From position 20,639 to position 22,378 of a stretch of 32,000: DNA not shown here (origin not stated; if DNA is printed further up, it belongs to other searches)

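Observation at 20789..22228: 479-aa protein with Pol I / T7-RNAP motifs A, B and C: a minimal single-subunit polymerase on a recombinase-borne element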

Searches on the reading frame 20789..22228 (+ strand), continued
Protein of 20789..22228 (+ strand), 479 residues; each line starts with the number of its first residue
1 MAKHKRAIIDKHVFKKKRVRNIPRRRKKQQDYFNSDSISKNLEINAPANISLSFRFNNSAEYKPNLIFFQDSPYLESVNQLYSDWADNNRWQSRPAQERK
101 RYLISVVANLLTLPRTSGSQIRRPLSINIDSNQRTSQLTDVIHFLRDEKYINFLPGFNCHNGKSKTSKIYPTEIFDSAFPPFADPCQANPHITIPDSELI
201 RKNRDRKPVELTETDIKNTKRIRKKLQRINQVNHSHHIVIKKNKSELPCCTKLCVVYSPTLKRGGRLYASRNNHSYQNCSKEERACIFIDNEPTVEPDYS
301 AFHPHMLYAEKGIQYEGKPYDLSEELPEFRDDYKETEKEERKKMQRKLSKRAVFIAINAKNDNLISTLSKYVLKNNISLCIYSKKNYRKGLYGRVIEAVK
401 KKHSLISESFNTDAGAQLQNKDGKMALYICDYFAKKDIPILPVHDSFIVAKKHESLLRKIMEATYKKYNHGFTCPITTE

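Call 129: search_protein_families(library=ncbifam, proteins=[P0214, P0213, P0212], max_evalue=0.01)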
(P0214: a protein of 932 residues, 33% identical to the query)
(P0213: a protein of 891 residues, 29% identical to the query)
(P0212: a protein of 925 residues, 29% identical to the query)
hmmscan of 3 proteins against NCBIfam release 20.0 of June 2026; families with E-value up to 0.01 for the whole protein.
P0214 (932 aa): 6 families
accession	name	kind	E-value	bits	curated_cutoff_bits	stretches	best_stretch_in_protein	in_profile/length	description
NF041749.1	Drt4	equivalog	1e-101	341.4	450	1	30-501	21-489/489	antiviral reverse transcriptase Drt4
NF041748.1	Drt3b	equivalog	1.9e-29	102.9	350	1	153-302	176-336/647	antiviral reverse transcriptase Drt3b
NF041747.1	Drt3a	equivalog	3e-12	46.6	200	1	152-287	112-243/412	antiviral reverse transcriptase Drt3a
TIGR04416.1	group_II_RT_mat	equivalog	1.4e-11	44.1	300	1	149-286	121-256/353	group II intron reverse transcriptase/maturase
NF038233.2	retron_St85_RT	exception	7.3e-08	32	235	1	143-281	81-216/289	retron St85 family RNA-directed DNA polymerase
NF041750.1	Drt5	equivalog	8.3e-06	25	550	1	149-296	125-265/484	antiviral reverse transcriptase Drt5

P0213 (891 aa): 3 families
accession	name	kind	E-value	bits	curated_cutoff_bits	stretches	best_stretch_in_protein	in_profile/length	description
NF041749.1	Drt4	equivalog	2e-103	347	450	1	25-462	56-489/489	antiviral reverse transcriptase Drt4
NF041748.1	Drt3b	equivalog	4.2e-32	111.6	350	1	118-254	178-325/647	antiviral reverse transcriptase Drt3b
TIGR04416.1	group_II_RT_mat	equivalog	4.1e-10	39.3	300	1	112-246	121-254/353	group II intron reverse transcriptase/maturase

P0212 (925 aa): 3 families
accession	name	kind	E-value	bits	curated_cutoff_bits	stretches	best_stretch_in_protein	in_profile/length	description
NF041749.1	Drt4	equivalog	2.4e-103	346.7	450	1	27-496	21-489/489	antiviral reverse transcriptase Drt4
NF041748.1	Drt3b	equivalog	1.1e-30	107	350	1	152-294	178-332/647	antiviral reverse transcriptase Drt3b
TIGR04416.1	group_II_RT_mat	equivalog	1.5e-07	30.9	300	1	148-279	123-253/353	group II intron reverse transcriptase/maturase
